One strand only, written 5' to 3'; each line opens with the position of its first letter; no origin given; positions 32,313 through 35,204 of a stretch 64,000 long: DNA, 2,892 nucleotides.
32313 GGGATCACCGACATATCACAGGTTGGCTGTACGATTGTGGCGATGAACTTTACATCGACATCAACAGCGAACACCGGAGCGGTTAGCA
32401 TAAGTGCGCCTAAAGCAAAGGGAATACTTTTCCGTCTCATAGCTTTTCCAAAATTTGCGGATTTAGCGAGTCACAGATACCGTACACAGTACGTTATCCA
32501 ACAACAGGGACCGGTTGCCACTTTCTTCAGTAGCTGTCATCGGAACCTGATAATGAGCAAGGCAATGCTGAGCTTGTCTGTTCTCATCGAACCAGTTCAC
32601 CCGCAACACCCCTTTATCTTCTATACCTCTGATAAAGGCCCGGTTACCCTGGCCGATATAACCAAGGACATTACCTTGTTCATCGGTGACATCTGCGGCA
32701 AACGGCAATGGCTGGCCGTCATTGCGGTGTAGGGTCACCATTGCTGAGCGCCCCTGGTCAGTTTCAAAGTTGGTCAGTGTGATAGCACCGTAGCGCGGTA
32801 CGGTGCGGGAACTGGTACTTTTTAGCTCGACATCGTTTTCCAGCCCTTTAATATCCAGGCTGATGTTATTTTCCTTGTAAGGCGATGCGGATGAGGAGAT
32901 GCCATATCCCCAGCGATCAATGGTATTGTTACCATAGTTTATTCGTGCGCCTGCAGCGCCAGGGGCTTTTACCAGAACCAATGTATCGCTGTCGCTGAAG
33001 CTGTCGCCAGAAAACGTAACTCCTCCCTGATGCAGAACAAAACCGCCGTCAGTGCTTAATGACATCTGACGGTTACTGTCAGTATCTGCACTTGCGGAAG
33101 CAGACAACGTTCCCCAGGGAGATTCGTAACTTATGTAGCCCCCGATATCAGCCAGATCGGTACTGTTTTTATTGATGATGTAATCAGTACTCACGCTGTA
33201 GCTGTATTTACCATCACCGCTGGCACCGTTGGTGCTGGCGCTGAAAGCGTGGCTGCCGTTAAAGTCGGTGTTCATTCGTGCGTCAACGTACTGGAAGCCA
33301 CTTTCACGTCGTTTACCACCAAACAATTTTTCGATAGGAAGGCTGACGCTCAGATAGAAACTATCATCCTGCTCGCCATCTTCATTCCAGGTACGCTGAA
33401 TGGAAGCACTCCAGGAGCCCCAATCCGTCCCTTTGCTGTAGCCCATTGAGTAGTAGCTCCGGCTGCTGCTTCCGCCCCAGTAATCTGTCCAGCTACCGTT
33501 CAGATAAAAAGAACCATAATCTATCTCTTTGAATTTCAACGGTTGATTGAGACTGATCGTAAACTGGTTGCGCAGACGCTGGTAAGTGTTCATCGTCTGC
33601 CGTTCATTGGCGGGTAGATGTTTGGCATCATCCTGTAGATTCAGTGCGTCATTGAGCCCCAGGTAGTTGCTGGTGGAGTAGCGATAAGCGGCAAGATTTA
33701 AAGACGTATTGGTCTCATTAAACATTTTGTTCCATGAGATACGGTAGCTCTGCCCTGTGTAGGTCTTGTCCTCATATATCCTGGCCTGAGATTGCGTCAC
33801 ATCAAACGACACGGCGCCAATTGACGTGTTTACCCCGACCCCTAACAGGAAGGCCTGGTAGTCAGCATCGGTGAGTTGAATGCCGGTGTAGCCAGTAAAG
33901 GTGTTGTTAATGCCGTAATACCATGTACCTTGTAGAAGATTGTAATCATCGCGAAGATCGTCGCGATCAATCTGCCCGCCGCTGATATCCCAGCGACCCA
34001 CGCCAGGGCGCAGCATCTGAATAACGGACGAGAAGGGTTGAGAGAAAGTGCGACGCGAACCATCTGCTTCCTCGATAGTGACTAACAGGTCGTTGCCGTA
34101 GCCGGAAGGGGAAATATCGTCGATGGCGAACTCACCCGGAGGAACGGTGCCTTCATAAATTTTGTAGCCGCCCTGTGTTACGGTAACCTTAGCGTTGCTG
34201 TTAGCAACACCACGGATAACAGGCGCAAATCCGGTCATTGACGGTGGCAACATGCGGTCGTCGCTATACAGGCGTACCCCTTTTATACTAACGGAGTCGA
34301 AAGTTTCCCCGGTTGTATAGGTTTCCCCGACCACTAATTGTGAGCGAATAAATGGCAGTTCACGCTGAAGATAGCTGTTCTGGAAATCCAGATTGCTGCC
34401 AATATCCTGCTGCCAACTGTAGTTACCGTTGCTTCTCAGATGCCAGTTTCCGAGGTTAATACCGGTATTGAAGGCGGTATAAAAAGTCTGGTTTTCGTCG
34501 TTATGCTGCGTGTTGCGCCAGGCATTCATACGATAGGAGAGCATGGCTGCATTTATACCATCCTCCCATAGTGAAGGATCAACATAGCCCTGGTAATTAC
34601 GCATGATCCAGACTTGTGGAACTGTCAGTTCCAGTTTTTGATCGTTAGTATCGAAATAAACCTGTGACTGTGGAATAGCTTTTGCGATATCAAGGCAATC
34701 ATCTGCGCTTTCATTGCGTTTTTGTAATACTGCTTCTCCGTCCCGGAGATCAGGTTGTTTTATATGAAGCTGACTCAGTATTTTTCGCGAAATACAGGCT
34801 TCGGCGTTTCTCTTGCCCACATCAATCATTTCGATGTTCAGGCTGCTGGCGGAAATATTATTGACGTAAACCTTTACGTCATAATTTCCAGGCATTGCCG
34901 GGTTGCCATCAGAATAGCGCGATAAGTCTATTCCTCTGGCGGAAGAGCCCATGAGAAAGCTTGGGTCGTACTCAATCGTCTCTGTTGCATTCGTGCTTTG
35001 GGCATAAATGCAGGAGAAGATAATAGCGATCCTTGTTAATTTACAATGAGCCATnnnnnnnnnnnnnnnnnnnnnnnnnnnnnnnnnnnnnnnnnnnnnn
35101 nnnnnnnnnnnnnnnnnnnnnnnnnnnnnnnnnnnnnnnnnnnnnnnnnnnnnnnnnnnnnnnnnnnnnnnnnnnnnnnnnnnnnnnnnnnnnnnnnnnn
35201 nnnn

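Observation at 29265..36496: Seven-gene yad chaperone-usher fimbrial operon with likely allelic divergence in the adhesin and usher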

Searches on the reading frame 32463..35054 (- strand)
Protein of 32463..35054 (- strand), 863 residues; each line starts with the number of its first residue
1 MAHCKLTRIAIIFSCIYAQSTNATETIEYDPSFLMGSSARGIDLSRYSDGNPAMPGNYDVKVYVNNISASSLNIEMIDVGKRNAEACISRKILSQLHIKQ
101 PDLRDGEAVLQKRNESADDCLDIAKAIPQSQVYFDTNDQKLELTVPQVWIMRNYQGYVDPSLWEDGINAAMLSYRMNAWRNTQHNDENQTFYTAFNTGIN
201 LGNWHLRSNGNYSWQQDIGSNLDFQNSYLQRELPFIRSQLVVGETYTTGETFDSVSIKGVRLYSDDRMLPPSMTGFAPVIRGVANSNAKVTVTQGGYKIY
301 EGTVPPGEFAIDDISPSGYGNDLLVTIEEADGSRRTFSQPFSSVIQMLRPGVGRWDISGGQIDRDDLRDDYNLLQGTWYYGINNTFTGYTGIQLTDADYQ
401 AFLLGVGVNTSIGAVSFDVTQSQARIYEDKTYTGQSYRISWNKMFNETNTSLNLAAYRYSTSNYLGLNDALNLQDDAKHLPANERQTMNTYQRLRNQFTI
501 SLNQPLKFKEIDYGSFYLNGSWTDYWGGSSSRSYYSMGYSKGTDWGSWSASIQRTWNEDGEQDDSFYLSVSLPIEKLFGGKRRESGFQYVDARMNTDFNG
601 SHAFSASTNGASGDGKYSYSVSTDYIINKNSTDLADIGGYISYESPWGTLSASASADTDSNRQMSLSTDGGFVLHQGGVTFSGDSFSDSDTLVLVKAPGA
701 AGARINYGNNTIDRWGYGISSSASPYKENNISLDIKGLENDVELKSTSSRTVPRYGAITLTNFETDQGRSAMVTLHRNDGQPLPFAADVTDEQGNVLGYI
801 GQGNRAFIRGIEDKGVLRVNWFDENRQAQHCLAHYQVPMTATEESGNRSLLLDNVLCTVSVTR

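Call 4: search_protein_families(library=ncbifam, proteins=[window:32463-35054:-])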
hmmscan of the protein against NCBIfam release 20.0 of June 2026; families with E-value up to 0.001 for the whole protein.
window:32463-35054:- (863 aa): 15 families
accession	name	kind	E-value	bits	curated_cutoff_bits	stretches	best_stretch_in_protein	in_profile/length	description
NF007337.0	PRK09828.1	equivalog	0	1388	830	1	3-859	10-864/865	outer membrane usher protein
NF011763.0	PRK15217.1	subfamily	3.3e-155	518.5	933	1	9-831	7-809/826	fimbrial biogenesis outer membrane usher protein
NF011740.0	PRK15193.1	equivalog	6.2e-141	470.9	995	1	4-841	15-864/877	fimbrial biogenesis usher protein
NF011784.0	PRK15248.1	equivalog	1.9e-131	439.7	996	1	9-843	12-841/853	fimbrial outer membrane usher protein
NF011745.0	PRK15198.1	subfamily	2.8e-126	422.6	975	1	11-841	13-843/860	outer membrane usher protein FimD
NF011754.0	PRK15207.1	equivalog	2.1e-125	419.8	1271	1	19-841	25-829/842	outer membrane usher protein LpfC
NF011769.0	PRK15223.1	equivalog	4.5e-117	391.9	1105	1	14-839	12-821/836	fimbrial biogenesis outer membrane usher protein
NF011822.1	PRK15294.1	equivalog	9.1e-114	381.1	1397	1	40-841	45-832/845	fimbrial outer membrane usher protein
NF011826.0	PRK15298.1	equivalog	8.7e-98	328.3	1422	1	28-829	33-828/848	fimbrial outer membrane usher protein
NF011760.0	PRK15213.1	equivalog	1.9e-91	307.3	752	1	10-803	11-757/796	PefC/AfrB family outer membrane usher protein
NF011791.0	PRK15255.1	equivalog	3.9e-90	303.1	1289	1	5-829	2-810/829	fimbrial outer membrane usher protein StdB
NF011812.0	PRK15284.1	subfamily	4.5e-85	286.1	972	1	8-825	15-821/881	outer membrane usher protein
NF011774.0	PRK15235.1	exception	1.1e-72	245.6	1191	1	53-839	47-800/814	SEF14/SEF18 fimbria usher protein SefC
NF011804.0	PRK15273.1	equivalog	1.2e-68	231.7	1371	1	22-852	28-837/899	fimbrial biogenesis outer membrane usher protein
NF011832.0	PRK15304.1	subfamily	1.1e-61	208.8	723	1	7-844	11-790/801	fimbrial biogenesis usher protein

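Call 5: search_protein_families(library=pfam, proteins=[window:32463-35054:-])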
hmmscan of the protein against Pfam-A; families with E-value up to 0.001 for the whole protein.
window:32463-35054:- (863 aa): 3 families
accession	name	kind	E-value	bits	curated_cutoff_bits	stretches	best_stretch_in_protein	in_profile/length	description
PF00577.26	Usher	-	5.6e-156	521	27.1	1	193-763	2-549/549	Outer membrane usher protein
PF13954.11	PapC_N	-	9.2e-42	142.9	27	1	28-178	1-146/146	PapC N-terminal domain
PF13953.12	PapC_C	-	1.2e-20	73.5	27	1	772-838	1-65/66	PapC C-terminal domain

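Call 19: find_related_loci(query=A1, collection=genome_contigs, flank=10000)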
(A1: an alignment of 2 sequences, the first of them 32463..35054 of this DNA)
Query A1 (863 aa) in genome_contigs; peptide patterns used: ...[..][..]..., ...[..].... (x = any residue, [..] = any of these).
30 stretches matched a pattern; 3 encode a relative of the query (tblastn E <= 1e-3); 3 distinct loci.
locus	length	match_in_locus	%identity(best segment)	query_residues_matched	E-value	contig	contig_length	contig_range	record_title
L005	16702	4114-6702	100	1-863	0e+0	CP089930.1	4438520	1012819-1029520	Escherichia coli strain E69 chromosome, complete genome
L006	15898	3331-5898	59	3-859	0e+0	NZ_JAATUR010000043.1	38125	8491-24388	Escherichia coli strain SCPM-O-B-8794 43length=38125, whole genome shotgun sequence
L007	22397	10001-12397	30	6-821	4e-91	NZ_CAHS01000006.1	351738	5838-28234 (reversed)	Erwinia piriflorinigrans CFBP 5888, whole genome shotgun sequence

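Call 23: find_homologous_proteins(query=window:32463-35054:-, max_evalue=1e-100)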
Query window:32463-35054:- (863 aa): 2013 proteins with E <= 1e-100 among 8000 candidates; the best 120 are listed.
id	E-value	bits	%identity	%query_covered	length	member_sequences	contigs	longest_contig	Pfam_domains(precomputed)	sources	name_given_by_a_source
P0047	0.0e+0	1973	100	100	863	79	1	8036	PF13954.12,PF13953.13,PF00577.27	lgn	-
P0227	0.0e+0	1644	80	100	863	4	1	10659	PF13954.12,PF13953.13,PF00577.27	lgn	-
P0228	0.0e+0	1611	78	100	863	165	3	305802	PF13954.12,PF13953.13,PF00577.27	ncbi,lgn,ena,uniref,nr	ncbi:outer membrane usher protein [Escherichia marmotae]|uniref:outer membrane usher protein n=1 Tax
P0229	0.0e+0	1386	69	100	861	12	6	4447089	PF13954.12,PF13953.13,PF00577.27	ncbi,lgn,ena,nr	ncbi:outer membrane usher protein [Escherichia sp. KTE114]|nr:outer membrane usher protein [Escheric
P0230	0.0e+0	1368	68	100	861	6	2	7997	PF13954.12,PF13953.13,PF00577.27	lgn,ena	-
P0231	0.0e+0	1296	64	100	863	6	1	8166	PF13954.12,PF13953.13,PF00577.27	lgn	-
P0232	0.0e+0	1202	60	99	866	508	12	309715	PF13954.12,PF13953.13,PF00577.27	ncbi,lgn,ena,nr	ncbi:TPA: outer membrane usher protein [Escherichia coli]|nr:outer membrane usher protein [Escherich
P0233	0.0e+0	1201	60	99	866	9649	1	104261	PF13954.12,PF13953.13,PF00577.27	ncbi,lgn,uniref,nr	ncbi:Yad fimbria usher protein HtrE [Escherichia coli]|uniref:Yad fimbria usher protein HtrE n=1 Tax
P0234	0.0e+0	1196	60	99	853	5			PF13954.12,PF13953.13,PF00577.27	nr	nr:outer membrane usher protein [Leminorella richardii]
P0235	0.0e+0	1186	59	100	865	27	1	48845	PF13954.12,PF13953.13,PF00577.27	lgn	-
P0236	0.0e+0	1185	58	100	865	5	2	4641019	PF13954.12,PF13953.13,PF00577.27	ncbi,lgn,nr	ncbi:outer membrane usher protein [Escherichia coli]|nr:outer membrane usher protein [Escherichia co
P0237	0.0e+0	1182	59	99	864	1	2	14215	PF13954.12,PF13953.13,PF00577.27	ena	-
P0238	0.0e+0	1179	59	99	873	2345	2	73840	PF13954.12,PF13953.13,PF00577.27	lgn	-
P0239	0.0e+0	1177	59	99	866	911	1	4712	PF13954.12,PF13953.13,PF00577.27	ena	-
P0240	0.0e+0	1170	59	99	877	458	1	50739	PF13954.12,PF13953.13,PF00577.27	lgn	-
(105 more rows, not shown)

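Call 29: find_encoding_contigs(protein=P0228, flank=8000, max_places=2)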
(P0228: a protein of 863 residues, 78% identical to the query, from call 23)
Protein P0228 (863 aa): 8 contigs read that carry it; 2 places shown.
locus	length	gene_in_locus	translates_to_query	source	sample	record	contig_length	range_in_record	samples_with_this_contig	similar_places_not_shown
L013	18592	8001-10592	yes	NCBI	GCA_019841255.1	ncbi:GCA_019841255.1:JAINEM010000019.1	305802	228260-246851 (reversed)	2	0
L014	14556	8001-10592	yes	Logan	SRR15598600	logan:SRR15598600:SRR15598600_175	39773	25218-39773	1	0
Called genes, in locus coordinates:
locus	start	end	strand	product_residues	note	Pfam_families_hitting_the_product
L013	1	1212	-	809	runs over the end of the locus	PF00270:DEAD, PF00271:Helicase_C, PF24473:CON_HrpB, PF08482:HrpB_C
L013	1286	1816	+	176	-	PF02834:LigT_PEase, PF13563:2_5_RNA_ligase2, PF02834:LigT_PEase (weak)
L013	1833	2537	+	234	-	PF17746:SfsA_N, PF03749:SfsA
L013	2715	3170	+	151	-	PF21157:DksA_N, PF01258:zf-dskA_traR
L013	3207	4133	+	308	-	PF00749:tRNA-synt_1c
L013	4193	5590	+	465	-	PF01743:PolyA_pol, PF12627:PolyA_pol_RNAbd, PF12626:PolyA_pol_arg_C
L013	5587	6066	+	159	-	PF01288:HPPK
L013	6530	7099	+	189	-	PF00419:Fimbrial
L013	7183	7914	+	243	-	PF00345:PapD_N, PF02753:PapD_C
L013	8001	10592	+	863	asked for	PF13954:PapC_N, PF00577:Usher, PF13953:PapC_C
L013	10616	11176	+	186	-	PF00419:Fimbrial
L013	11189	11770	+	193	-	-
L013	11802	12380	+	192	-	PF00419:Fimbrial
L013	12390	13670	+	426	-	PF00419:Fimbrial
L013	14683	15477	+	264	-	PF02548:Pantoate_transf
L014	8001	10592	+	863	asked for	PF13954:PapC_N, PF00577:Usher, PF13953:PapC_C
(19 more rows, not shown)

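Call 30: find_encoding_contigs(protein=P0229, flank=8000, max_places=2)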
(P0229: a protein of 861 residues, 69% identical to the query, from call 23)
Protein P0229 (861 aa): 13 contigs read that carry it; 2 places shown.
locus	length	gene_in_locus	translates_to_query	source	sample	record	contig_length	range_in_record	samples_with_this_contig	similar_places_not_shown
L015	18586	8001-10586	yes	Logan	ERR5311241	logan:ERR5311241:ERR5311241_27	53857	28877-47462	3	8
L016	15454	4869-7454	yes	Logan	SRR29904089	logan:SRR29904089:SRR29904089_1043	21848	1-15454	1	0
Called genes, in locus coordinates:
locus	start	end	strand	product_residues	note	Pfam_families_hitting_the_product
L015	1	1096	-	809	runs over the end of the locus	PF00270:DEAD, PF00271:Helicase_C, PF24473:CON_HrpB, PF08482:HrpB_C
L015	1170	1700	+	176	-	PF02834:LigT_PEase, PF13563:2_5_RNA_ligase2, PF02834:LigT_PEase (weak)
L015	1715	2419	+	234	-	PF17746:SfsA_N, PF03749:SfsA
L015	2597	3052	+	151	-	PF21157:DksA_N, PF01258:zf-dskA_traR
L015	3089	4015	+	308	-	PF00749:tRNA-synt_1c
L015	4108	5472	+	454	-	PF01743:PolyA_pol, PF12627:PolyA_pol_RNAbd, PF12626:PolyA_pol_arg_C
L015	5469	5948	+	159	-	PF01288:HPPK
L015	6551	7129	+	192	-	-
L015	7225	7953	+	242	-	PF00345:PapD_N, PF02753:PapD_C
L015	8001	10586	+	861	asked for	PF13954:PapC_N, PF00577:Usher, PF13953:PapC_C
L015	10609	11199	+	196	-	PF00419:Fimbrial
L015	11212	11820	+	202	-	-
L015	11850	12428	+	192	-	PF00419:Fimbrial (weak)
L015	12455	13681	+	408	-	-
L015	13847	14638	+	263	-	PF02548:Pantoate_transf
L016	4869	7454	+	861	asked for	PF13954:PapC_N, PF00577:Usher, PF13953:PapC_C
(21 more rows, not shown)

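Call 31: find_encoding_contigs(protein=P0231, flank=8000, max_places=2)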
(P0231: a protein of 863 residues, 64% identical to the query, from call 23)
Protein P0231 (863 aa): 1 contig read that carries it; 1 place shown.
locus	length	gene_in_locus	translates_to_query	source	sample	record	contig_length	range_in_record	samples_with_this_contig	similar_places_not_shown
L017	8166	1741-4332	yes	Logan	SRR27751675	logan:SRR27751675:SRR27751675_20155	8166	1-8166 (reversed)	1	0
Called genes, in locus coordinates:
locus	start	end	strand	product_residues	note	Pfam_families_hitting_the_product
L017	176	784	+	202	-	-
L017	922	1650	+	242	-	PF00345:PapD_N, PF02753:PapD_C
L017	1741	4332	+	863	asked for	PF13954:PapC_N, PF00577:Usher, PF13953:PapC_C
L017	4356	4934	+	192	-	-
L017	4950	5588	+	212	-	-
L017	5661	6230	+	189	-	PF00419:Fimbrial (weak)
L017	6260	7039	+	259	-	-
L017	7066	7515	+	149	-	PF00419:Fimbrial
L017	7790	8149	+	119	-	-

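Call 59: search_solved_structures(query=window:32463-35054:-, max_evalue=1e-10)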
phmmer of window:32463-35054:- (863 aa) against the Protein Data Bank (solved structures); distinct sequences matched with E-value up to 1e-10: 11.
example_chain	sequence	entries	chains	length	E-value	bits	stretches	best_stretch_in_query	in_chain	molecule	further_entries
6e14_D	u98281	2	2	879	8.8e-123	414.4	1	11-842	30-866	Fimbrial biogenesis outer membrane usher protein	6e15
3rfz_B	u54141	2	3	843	3.3e-120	405.9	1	28-842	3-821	Outer membrane usher protein, type 1 fimbrial synthesis | Outer membrane usher protein FimD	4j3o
9bog_D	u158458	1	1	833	3.7e-120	405.7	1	28-842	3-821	Outer membrane usher protein FimD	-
9fw9_D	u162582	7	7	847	3.7e-120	405.7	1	28-842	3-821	Outer membrane usher protein FimD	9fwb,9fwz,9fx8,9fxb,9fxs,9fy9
7lhg_C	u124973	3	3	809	7.2e-80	272.4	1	28-823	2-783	P fimbrial usher protein PapC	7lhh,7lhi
3ohn_A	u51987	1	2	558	5e-74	253.1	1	155-679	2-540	Outer membrane usher protein FimD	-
6cd2_C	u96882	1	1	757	7.3e-54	186.4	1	158-671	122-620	Outer membrane usher protein PapC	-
2vqi_A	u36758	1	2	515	8.5e-50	172.9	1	157-674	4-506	OUTER MEMBRANE USHER PROTEIN PAPC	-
3fip_A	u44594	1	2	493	1e-44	156.1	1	170-672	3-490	Outer membrane usher protein papC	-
3fcg_A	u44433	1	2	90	1.3e-12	49.9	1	263-351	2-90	F1 capsule-anchoring protein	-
4b0e_A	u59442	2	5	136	6.1e-11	44.4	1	29-166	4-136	F1 CAPSULE-ANCHORING PROTEIN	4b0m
